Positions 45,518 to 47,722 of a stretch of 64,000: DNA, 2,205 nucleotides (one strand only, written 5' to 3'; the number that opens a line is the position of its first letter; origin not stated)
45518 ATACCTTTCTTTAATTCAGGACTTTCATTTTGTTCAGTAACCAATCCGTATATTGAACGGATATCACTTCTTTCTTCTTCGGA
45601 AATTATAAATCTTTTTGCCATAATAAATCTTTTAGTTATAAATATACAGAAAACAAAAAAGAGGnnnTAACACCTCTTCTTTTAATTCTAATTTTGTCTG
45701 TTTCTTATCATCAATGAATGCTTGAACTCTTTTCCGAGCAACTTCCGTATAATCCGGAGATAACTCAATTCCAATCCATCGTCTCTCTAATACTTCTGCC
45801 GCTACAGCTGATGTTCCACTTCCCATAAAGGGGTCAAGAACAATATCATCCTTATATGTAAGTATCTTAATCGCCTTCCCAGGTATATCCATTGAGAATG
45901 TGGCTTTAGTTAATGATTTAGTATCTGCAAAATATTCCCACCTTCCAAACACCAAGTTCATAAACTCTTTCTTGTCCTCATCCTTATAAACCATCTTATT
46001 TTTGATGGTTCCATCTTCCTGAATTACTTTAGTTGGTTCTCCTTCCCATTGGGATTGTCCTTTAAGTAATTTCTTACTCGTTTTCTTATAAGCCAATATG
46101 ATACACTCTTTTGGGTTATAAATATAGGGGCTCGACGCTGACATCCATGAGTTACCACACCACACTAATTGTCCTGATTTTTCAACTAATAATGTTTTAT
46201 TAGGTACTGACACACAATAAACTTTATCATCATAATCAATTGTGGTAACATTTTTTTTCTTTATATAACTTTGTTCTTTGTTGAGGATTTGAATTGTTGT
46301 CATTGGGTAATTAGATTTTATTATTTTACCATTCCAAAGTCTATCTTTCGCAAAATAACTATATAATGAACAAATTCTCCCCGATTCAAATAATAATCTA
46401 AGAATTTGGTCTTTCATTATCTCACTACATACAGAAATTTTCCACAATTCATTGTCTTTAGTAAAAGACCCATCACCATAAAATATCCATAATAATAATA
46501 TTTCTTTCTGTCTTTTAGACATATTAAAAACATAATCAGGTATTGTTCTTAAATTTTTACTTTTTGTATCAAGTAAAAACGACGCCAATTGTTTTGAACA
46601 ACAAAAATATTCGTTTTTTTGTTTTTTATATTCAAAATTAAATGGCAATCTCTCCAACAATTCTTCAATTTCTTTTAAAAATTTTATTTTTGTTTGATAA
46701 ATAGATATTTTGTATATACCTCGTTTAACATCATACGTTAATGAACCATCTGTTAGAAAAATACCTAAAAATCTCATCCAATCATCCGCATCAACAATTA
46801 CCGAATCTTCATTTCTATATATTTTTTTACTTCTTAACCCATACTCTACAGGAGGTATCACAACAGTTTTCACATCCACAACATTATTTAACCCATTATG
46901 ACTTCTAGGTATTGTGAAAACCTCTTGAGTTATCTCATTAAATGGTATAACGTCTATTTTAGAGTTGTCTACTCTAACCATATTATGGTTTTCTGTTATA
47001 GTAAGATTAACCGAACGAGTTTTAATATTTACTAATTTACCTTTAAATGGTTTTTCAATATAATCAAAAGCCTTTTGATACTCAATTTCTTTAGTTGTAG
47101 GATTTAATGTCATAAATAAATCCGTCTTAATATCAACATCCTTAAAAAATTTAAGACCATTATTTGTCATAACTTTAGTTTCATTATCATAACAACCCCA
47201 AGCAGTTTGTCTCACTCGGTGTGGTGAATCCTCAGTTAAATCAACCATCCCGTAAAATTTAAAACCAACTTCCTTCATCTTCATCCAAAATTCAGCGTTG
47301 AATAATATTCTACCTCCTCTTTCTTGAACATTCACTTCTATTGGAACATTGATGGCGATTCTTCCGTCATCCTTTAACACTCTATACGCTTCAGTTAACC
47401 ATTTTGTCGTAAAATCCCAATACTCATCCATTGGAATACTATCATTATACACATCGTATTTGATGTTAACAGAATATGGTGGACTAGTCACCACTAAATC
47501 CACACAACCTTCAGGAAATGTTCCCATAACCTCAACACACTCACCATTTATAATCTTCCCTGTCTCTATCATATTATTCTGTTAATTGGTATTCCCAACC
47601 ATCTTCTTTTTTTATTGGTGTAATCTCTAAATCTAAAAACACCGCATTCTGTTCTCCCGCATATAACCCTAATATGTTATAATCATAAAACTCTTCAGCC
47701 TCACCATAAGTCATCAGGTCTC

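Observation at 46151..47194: An intein with a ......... homing endonuclease splits an orphan DNA methyltransferase.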

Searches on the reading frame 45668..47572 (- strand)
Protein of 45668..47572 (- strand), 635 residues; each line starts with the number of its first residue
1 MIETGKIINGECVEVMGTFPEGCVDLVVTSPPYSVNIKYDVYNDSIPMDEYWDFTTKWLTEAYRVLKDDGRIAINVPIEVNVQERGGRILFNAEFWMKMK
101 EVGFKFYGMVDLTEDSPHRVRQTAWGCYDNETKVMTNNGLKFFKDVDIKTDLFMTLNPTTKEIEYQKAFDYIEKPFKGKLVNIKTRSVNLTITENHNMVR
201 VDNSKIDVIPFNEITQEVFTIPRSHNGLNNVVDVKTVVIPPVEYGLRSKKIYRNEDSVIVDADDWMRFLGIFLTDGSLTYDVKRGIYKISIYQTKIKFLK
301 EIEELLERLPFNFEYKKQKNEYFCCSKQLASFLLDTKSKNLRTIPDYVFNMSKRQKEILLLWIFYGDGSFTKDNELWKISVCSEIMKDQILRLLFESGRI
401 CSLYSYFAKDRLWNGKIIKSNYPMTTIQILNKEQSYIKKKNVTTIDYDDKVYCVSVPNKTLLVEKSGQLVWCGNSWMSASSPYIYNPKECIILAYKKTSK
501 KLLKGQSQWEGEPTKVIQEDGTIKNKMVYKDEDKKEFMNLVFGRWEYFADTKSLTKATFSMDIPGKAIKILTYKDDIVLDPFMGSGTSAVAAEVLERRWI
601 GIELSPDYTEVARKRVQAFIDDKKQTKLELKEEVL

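Call 4: search_protein_families(library=pfam, proteins=[window:45668-47572:-], max_evalue=1)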
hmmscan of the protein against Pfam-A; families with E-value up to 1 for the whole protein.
window:45668-47572:- (635 aa): 10 families
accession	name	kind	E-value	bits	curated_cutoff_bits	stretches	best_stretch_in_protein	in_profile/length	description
PF01555.25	N6_N4_Mtase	-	3.6e-30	106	26.7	2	457-613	83-220/221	DNA methylase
PF14528.11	LAGLIDADG_3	-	7.7e-05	23.3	22.5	1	267-311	6-48/82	LAGLIDADG-like domain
PF14527.11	LAGLIDADG_WhiA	-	0.00024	21.6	23.2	1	269-328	6-63/93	WhiA LAGLIDADG-like domain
PF14890.11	Intein_splicing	-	0.00027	21.2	35.8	1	155-459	25-143/155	Intein splicing domain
PF01170.24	UPF0020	-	0.013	15.6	22.3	0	574-610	28-64/197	RMKL-like, methyltransferase domain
PF08241.18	Methyltransf_11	-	0.015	16.3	21.2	0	51-74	72-95/95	Methyltransferase domain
PF13649.12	Methyltransf_25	-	0.025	15.7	27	1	578-617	1-42/97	Methyltransferase domain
PF00576.27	Transthyretin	-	0.038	15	25.3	0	504-552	25-73/109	HIUase/Transthyretin family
PF17587.7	Dmd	-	0.058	14.2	27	1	607-626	35-54/60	Discriminator of mRNA degradation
PF17996.7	CE2_N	-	0.061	13.8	27.9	0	171-227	21-74/108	Carbohydrate esterase 2 N-terminal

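Call 5: search_protein_families(library=ncbifam, proteins=[window:45668-47572:-], max_evalue=1)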
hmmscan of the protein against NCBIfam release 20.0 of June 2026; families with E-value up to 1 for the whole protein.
window:45668-47572:- (635 aa): 10 families
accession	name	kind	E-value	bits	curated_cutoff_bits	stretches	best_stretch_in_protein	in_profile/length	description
NF050803.1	DnaMtaseCcrMCaul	equivalog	4.2e-25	88.4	830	2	572-626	203-257/350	adenine-specific DNA-methyltransferase CcrM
NF010253.0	PRK13699.1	subfamily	1.8e-20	73.6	244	2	6-71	3-67/226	DNA methyltransferase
NF008572.0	PRK11524.1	equivalog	1.2e-18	67.3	292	2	5-74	15-84/294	adenine-specific DNA-methyltransferase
NF011491.0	PRK14898.1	equivalog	3.9e-06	25.2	783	1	161-394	133-375/860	DNA-directed RNA polymerase subunit A''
TIGR01177.1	TIGR01177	hypoth_equivalog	2.8e-05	23.6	316.55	2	23-85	248-303/330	TIGR01177 family methyltransferase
NF040721.1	Trm14_Arch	equivalog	0.00042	19.5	280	1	4-74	272-332/370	tRNA (guanine(6)-N2)-methyltransferase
TIGR01445.1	intein_Nterm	domain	0.003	18.5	24.5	1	127-198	1-81/83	intein N-terminal splicing region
NF040538.1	methyl_ArsM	equivalog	0.0068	15.6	500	0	574-628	61-118/356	arsinothricin biosynthesis methyltransferase ArsM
NF043040.1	corrin_prot_MT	hypoth_equivalog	0.051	13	180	0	574-618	41-85/216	corrinoid protein-associated methyltransferase CpaM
NF038098.1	GyrA_w_intein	exception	0.11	10.3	1850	1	335-409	316-392/1232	intein-containing DNA gyrase subunit A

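Call 8: search_dna_similar(query=window:45668-47572:-, collection=phages, mode=protein, max_rows=40)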
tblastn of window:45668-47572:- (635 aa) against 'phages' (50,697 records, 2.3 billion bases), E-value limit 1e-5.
Records with a match: 98; places in all: 103; records where one place covers at least 80% of the query: 0.
Best place of each record, by identity: 60-80% 1; <60% 97.
By first word of the organism name: Synechococcus 23; Staphylococcus 14; Prochlorococcus 8; uncultured 6; Marine 5; Prevotella 4; Vibrio 4; Cyanophage 4; Mycobacterium 3; Tenacibaculum 3; and 15 more.
By host as written in the record: - 25; Synechococcus sp. 11; Prevotella sp. 4; Prochlorococcus sp. NATL1A 4; Staphylococcus epidermidis F12 4; Mycobacterium smegmatis mc2 155 3; Synechococcus sp. WH8109 3; Staphylococcus sp. 3; and 27 more.
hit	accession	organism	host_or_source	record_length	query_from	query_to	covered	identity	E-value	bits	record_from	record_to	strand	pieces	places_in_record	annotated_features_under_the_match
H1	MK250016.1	Prevotella phage Lak-A1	Prevotella sp.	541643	118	478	57%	27.8%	6e-19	98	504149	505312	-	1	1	record has no annotation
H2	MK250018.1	Prevotella phage Lak-A1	Prevotella sp.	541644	118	478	57%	27.8%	6e-19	98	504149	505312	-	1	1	record has no annotation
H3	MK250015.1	Prevotella phage Lak-A1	Prevotella sp.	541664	118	478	57%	27.8%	6e-19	98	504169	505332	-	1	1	record has no annotation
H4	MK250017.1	Prevotella phage Lak-A1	Prevotella sp.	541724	118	478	57%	27.8%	6e-19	98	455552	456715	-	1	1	record has no annotation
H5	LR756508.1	uncultured phage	metagenomic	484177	67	475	64%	21.8%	2e-10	71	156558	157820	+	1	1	record has no annotation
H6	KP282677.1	Sulfolobus monocaudavirus SMV3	Sulfolobus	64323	24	616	39%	35.1%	6e-15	168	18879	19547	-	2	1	putative DNA methylase N-4/N-6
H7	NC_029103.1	Sulfolobus monocaudavirus SMV3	Sulfolobus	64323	24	616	39%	35.1%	6e-15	168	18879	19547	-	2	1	DNA methyltransferase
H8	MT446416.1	Escherichia virus TH47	Escherichia coli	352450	122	489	58%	22.1%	4e-8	63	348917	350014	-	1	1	record has no annotation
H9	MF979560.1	Pectobacterium phage DU_PP_I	Pectobacterium sp.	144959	124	475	55%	22.9%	9e-11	71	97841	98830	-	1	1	putative nucleotidyltransferase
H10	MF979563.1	Pectobacterium phage DU_PP_IV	Pectobacterium sp.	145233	124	475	55%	22.9%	9e-11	71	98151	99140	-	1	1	putative nucleotidyltransferase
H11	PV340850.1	Synechococcus phage Sf-CH1b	Synechococcus sp. WH8102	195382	7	620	26%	32.8%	3e-8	119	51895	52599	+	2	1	DNA methyltransferase | hypothetical protein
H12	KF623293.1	Vibrio phage SHOU24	Vibrio parahaemolyticus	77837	6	616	25%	33.7%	7e-6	111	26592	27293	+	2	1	modification methylase BamHII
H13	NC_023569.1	Vibrio phage SHOU24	Vibrio parahaemolyticus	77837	6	616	25%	33.7%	7e-6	111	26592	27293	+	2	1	DNA methyltransferase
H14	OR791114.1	Pseudoalteromonas phage vB_PalP_Y7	Pseudoalteromonas sp. Y7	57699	10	618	19%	41.2%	2e-9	127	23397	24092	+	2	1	DNA methyltransferase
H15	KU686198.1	Synechococcus phage S-CAM3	Synechococcus sp.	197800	467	619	24%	31.5%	2e-11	74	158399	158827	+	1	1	DNA methylase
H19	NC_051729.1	Mycobacterium phage Atcoo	Mycobacterium smegmatis mc2 155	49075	7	198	30%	23.7%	2e-6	57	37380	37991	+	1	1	55: DNA methyltransferase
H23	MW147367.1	Synechococcus phage S-H9-2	Synechococcus sp. WH 8102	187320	467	616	24%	30.2%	2e-10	70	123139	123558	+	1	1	DNA methylase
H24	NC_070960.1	Synechococcus phage S-H9-2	Synechococcus sp. WH 8102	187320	467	616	24%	30.2%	2e-10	70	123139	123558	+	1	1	methyltransferase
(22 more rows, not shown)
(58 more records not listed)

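Call 9: find_homologous_proteins(query=window:45668-47572:-, max_evalue=0.001)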
Query window:45668-47572:- (635 aa): 139 proteins with E <= 0.001 among 8000 candidates; the best 120 are listed.
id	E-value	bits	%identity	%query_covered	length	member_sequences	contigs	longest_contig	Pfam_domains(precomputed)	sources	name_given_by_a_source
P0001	0.0e+0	1454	100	100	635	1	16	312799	PF01555.25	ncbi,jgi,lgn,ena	jgi:DNA modification methylase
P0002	0.0e+0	1450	100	100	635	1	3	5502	PF01555.25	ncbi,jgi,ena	jgi:DNA modification methylase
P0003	0.0e+0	1450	100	100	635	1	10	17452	PF01555.25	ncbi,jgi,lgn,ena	jgi:DNA modification methylase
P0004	0.0e+0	1446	99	100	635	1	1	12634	PF01555.25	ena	-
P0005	0.0e+0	1432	98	100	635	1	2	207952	PF01555.25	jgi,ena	-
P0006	0.0e+0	1387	100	96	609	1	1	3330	PF01555.25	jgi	jgi:DNA modification methylase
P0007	0.0e+0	1354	99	94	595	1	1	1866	PF01555.25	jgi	jgi:DNA modification methylase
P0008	0.0e+0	1341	100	93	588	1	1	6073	PF01555.25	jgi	jgi:DNA modification methylase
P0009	0.0e+0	1297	100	90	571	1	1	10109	PF01555.25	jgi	jgi:DNA modification methylase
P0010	0.0e+0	1269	84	100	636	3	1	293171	PF01555.25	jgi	jgi:DNA modification methylase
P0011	0.0e+0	1248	90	91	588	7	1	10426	PF14528.12,PF01555.25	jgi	jgi:DNA modification methylase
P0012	0.0e+0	1194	79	99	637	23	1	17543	PF14528.12,PF01555.25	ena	-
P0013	0.0e+0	1189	79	100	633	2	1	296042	PF14528.12,PF01555.25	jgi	jgi:DNA modification methylase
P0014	0.0e+0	1167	100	81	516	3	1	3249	PF01555.25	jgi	jgi:hypothetical protein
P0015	0.0e+0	1130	75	99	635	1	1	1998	PF14528.12,PF01555.25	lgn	-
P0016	0.0e+0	1115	75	100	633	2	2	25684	PF14528.12,PF01555.25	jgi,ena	jgi:DNA modification methylase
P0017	0.0e+0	1062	100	73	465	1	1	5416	PF01555.25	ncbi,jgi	jgi:hypothetical protein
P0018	0.0e+0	1024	70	99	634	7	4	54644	PF14528.12,PF01555.25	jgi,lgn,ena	jgi:DNA modification methylase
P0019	0.0e+0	1024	69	99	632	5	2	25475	PF14528.12,PF14527.12,PF01555.25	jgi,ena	jgi:DNA modification methylase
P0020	1.4e-298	1010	68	99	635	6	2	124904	PF14528.12,PF14527.12,PF01555.25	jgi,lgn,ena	jgi:DNA modification methylase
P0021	1.6e-297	1006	67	99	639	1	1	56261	PF14528.12,PF14527.12,PF14890.12,PF01555.25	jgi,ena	jgi:DNA modification methylase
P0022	1.3e-296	1003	68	99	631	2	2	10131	PF14528.12,PF14890.12,PF01555.25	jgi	-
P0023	2.5e-295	999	68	97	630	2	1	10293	PF14528.12,PF01555.25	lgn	-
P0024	2.8e-294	996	68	99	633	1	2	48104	PF14528.12,PF14527.12,PF14890.12,PF01555.25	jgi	-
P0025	3.6e-291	985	65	99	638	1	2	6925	PF14528.12,PF14527.12,PF01555.25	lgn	-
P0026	1.0e-290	984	67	99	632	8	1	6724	PF01170.25,PF14528.12,PF14527.12,PF14890.12,PF01555.25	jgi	jgi:DNA modification methylase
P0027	9.1e-289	977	66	99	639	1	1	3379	PF14528.12,PF14527.12,PF01555.25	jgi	jgi:DNA modification methylase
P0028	1.9e-286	970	66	99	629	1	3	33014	PF01170.25,PF14528.12,PF14890.12,PF01555.25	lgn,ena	-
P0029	2.6e-286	969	67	98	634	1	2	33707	PF14528.12,PF14527.12,PF14890.12,PF01555.25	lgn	-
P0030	7.2e-286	968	65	99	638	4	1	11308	PF14528.12,PF14527.12,PF14890.12,PF01555.25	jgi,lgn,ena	jgi:DNA modification methylase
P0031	1.5e-282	957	65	97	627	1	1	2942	PF14528.12,PF14527.12,PF14890.12,PF01555.25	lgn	-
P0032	2.7e-280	949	64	99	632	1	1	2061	PF14528.12,PF14527.12,PF14890.12,PF01555.25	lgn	-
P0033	5.7e-280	948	65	99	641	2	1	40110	PF14528.12,PF14527.12,PF14890.12,PF01555.25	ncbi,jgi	jgi:DNA modification methylase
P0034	7.7e-280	948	65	99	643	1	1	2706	PF14528.12,PF14527.12,PF14890.12,PF01555.25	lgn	-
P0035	1.2e-279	947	65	99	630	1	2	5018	PF14528.12,PF14527.12,PF14890.12,PF01555.25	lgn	-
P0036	8.5e-278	941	63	99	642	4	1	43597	PF14528.12,PF14890.12,PF01555.25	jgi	jgi:DNA modification methylase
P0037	7.0e-273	925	62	98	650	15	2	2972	PF14528.12,PF14527.12,PF14890.12,PF01555.25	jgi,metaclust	jgi:DNA modification methylase|metaclust:\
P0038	5.2e-202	691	82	57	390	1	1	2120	PF01555.25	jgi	jgi:DNA modification methylase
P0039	1.0e-158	548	45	95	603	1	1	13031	PF13847.13,PF14528.12,PF14890.12,PF01555.25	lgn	-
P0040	1.0e-143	498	41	95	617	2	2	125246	PF14528.12,PF01555.25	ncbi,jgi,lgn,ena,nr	ncbi:MAG TPA: DNA methyltransferase [Smithellaceae bacterium]|nr:DNA methyltransferase [Smithellacea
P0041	9.5e-140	485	41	99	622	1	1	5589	PF01170.25,PF14528.12,PF01555.25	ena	-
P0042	9.5e-140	485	39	95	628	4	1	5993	PF14528.12,PF01555.25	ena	-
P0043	6.1e-128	446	40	96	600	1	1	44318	PF14528.12,PF14890.12,PF01555.25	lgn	-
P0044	9.3e-126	439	39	96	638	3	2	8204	PF14528.12,PF01555.25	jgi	-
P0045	1.9e-122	428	71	26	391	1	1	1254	PF01170.25,PF01555.25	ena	-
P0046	3.6e-121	424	36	97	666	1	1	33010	PF01555.25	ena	-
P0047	5.9e-119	417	37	97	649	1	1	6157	PF14528.12,PF14890.12,PF01555.25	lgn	-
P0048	4.3e-117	410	35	96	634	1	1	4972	PF08241.19,PF01555.25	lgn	-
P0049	2.4e-116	408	37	96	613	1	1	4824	PF14528.12,PF01555.25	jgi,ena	-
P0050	1.6e-115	405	37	96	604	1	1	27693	PF14890.12,PF01555.25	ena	-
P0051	2.1e-115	405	36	98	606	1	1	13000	PF14528.12,PF01555.25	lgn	-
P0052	8.2e-115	403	35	98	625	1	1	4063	PF14528.12,PF14890.12,PF01555.25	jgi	jgi:DNA modification methylase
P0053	3.9e-113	397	37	97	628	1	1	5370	PF13847.13,PF14528.12,PF14890.12,PF01555.25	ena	-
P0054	4.6e-105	371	37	96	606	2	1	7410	PF14890.12,PF01555.25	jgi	-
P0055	2.5e-103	365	36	96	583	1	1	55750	PF01555.25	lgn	-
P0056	7.8e-101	357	35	95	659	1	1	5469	PF01555.25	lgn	-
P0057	1.2e-99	353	37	95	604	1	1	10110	PF01170.25,PF14528.12,PF01555.25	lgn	-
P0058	7.4e-86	307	34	96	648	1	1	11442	PF09445.17,PF14890.12,PF01555.25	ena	-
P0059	5.0e-71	258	38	58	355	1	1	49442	PF14528.12,PF01555.25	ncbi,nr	ncbi:hypothetical protein CEE45_12890 [Candidatus Heimdallarchaeota archaeon B3_Heim]|nr:MAG: hypoth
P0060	7.2e-67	244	53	19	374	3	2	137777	PF13847.13,PF01555.25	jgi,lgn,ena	jgi:site-specific DNA-methyltransferase (adenine-specific)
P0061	1.6e-66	243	64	20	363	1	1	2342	PF01555.25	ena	-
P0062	3.4e-66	242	39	56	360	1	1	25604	PF14528.12,PF01555.25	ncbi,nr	ncbi:MAG: site-specific DNA-methyltransferase, partial [Nanoarchaeota archaeon]|nr:site-specific DNA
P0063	6.4e-66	241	32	55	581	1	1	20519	PF14528.12,PF01555.25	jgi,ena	-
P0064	1.9e-58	217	40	47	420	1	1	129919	PF01555.25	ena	-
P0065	1.8e-57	213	45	24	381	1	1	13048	PF01555.25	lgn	-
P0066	1.5e-55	207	46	20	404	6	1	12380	PF13847.13,PF01555.25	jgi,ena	-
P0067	1.0e-50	191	28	96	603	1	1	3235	PF14528.12,PF01555.25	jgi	jgi:DNA modification methylase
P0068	2.6e-39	153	26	57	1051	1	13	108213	PF14528.12,PF25608.1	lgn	-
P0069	2.3e-38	150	27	55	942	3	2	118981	PF19503.5,PF14528.12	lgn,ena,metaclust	metaclust:\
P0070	1.2e-37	148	30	58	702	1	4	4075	PF00534.27,PF13524.13,PF14528.12,PF13692.13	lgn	-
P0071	4.5e-36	143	30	55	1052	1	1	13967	PF03477.22,PF14528.12,PF13597.12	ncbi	-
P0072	1.3e-35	141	34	24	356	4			PF01555.25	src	-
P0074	1.4e-32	131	32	55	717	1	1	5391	PF00534.27,PF14528.12,PF13692.13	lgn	-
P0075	4.7e-32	129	30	56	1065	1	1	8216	PF17855.8,PF14528.12,PF00493.30,PF17207.10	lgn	-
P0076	1.3e-31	128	29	56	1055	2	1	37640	PF17855.8,PF14528.12,PF00493.30,PF17207.10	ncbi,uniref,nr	ncbi:MAG: LAGLIDADG family homing endonuclease [Methanofollis sp.]|uniref:LAGLIDADG family homing en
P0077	1.4e-31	128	30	56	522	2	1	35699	PF14528.12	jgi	-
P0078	3.3e-31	127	27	64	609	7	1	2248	PF01555.25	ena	-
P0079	7.2e-31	126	31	55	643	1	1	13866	PF01555.25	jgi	-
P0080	1.0e-30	125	29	55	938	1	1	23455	PF14528.12,PF13597.12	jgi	jgi:anaerobic ribonucleoside-triphosphate reductase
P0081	4.5e-30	123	28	55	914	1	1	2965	PF14528.12,PF00684.26,PF01555.25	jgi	-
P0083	4.5e-29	120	38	19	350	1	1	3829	PF01555.25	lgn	-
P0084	1.1e-28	118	29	55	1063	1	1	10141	PF17855.8,PF14528.12,PF00493.30,PF17207.10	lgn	-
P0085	2.2e-28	117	27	55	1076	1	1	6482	PF03477.22,PF14528.12,PF13597.12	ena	-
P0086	5.6e-28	116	29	55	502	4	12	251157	PF14528.12,PF14890.12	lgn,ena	-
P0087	9.4e-27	112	27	56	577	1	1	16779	PF14528.12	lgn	-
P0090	1.2e-25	108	30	55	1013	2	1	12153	PF06745.20,PF09250.17,PF14528.12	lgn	-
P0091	2.2e-25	107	28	60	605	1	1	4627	PF14528.12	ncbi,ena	ncbi:MAG: LAGLIDADG family homing endonuclease [Nanoarchaeota archaeon]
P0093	6.9e-25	106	25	57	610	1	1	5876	PF14528.12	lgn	-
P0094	8.6e-25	105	30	55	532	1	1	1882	PF14528.12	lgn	-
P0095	3.2e-24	104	28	56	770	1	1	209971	PF27218.1,PF14528.12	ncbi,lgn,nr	ncbi:MAG: hypothetical protein LYZ69_05085 [Nitrososphaerales archaeon]|nr:hypothetical protein [Nit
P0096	8.8e-24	102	29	58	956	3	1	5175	PF14528.12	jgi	jgi:hypothetical protein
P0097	9.2e-24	102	28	64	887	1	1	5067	PF02543.22,PF16861.11,PF14528.12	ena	-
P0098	3.8e-23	100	26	55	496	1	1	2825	PF14528.12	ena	-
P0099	1.0e-22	99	27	55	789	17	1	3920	PF14528.12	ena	-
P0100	2.5e-22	97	35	22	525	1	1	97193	PF01507.26,PF01555.25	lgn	-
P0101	2.6e-22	97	27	56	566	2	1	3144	PF14528.12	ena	-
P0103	4.1e-22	97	25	55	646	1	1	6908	PF14528.12,PF02511.21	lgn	-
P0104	4.7e-22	96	27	55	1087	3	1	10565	PF14528.12,PF13597.12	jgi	-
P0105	1.6e-21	95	27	55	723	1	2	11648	PF14528.12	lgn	-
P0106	1.7e-21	95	27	57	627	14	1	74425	PF14528.12,PF01555.25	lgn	-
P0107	1.8e-21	94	44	11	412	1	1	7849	PF13649.13,PF08241.19,PF01555.25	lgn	-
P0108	3.1e-21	94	27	60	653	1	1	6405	PF16363.12,PF02719.22,PF01073.26,PF07993.19,PF14528.12,PF01370.28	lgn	-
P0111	3.1e-20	90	28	55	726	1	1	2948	PF16363.12,PF02719.22,PF14528.12,PF01370.28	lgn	-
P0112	3.7e-20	90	28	56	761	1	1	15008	PF14528.12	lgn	-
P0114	6.6e-20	89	24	59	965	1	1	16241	PF14623.12,PF14528.12,PF13403.12,PF14890.12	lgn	-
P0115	7.4e-20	89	23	56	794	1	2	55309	PF14528.12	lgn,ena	-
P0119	1.4e-18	85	26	55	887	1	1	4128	PF14528.12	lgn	-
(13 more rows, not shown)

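Call 12: find_encoding_contigs(protein=P0001, flank=10000, max_places=4)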
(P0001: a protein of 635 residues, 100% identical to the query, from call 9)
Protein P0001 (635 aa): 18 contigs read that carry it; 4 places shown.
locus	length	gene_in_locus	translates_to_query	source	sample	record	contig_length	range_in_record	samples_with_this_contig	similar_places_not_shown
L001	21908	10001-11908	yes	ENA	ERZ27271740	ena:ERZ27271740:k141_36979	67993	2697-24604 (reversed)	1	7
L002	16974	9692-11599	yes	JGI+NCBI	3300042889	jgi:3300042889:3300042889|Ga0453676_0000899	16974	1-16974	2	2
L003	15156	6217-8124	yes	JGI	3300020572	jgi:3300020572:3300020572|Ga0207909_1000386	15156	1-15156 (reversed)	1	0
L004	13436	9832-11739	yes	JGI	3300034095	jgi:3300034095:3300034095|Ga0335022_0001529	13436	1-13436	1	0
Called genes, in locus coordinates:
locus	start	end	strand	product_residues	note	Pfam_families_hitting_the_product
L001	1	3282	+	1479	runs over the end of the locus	-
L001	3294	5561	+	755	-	PF09603:Fib_succ_major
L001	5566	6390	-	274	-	-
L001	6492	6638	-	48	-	-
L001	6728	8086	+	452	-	-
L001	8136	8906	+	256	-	-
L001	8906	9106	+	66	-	-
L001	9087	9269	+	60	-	-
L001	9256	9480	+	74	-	-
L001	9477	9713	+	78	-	PF11753:DUF3310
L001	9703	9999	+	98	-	-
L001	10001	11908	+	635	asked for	PF01555:N6_N4_Mtase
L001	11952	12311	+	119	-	PF01471:PG_binding_1 (weak)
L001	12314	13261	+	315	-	-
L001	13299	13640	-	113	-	PF02643:DUF192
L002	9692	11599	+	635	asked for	PF01555:N6_N4_Mtase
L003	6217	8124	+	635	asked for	PF01555:N6_N4_Mtase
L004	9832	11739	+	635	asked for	PF01555:N6_N4_Mtase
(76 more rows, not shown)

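Call 16: get_annotated_region(hit=H19, flank=2500)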
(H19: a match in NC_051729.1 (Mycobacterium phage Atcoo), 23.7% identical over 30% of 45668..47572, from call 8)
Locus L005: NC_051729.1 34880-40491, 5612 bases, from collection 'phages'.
description: Mycobacterium phage Atcoo, complete genome.
organism: Mycobacterium phage Atcoo (NCBI taxid 2656556)
taxonomy: Viruses; Duplodnaviria; Heunggongvirae; Uroviricota; Caudoviricetes; Pclasvirinae; Fishburnevirus; Fishburnevirus atcoo
host: Mycobacterium smegmatis mc2 155; source: soil; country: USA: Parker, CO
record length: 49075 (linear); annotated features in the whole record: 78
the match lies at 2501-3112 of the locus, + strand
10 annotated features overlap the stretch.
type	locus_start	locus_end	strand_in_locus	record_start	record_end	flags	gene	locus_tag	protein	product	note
CDS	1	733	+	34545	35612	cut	49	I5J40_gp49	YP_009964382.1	FtsK-like DNA translocase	-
CDS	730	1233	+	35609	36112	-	50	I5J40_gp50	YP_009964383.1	RusA-like Holliday junction resolvase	RusA-like resolvase (endonuclease); RusA-like resolvase (endonuclease)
CDS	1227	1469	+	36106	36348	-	51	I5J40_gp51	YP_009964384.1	hypothetical protein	-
CDS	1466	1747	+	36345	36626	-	52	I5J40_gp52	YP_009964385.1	hypothetical protein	-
CDS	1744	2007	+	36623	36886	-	53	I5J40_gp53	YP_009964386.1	hypothetical protein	-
CDS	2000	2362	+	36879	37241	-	54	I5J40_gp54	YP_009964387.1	hypothetical protein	-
CDS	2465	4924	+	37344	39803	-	55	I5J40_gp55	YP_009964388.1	DNA methyltransferase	DNA methylase + intein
CDS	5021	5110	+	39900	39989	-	56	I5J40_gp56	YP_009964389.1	hypothetical protein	-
CDS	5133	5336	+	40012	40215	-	57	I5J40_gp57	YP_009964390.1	methyltransferase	-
CDS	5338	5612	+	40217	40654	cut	58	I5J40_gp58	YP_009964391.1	DNA methyltransferase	-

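Call 17: get_annotated_region(hit=H1, flank=2500)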
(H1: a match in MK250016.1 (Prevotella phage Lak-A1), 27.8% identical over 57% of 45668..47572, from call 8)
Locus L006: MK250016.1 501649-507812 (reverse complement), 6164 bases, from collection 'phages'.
description: MAG: Prevotella phage Lak-A1, complete genome.
organism: Prevotella phage Lak-A1 (NCBI taxid 2491281)
taxonomy: Viruses; Duplodnaviria; Heunggongvirae; Uroviricota; Caudoviricetes
host: Prevotella sp.; source: human feces; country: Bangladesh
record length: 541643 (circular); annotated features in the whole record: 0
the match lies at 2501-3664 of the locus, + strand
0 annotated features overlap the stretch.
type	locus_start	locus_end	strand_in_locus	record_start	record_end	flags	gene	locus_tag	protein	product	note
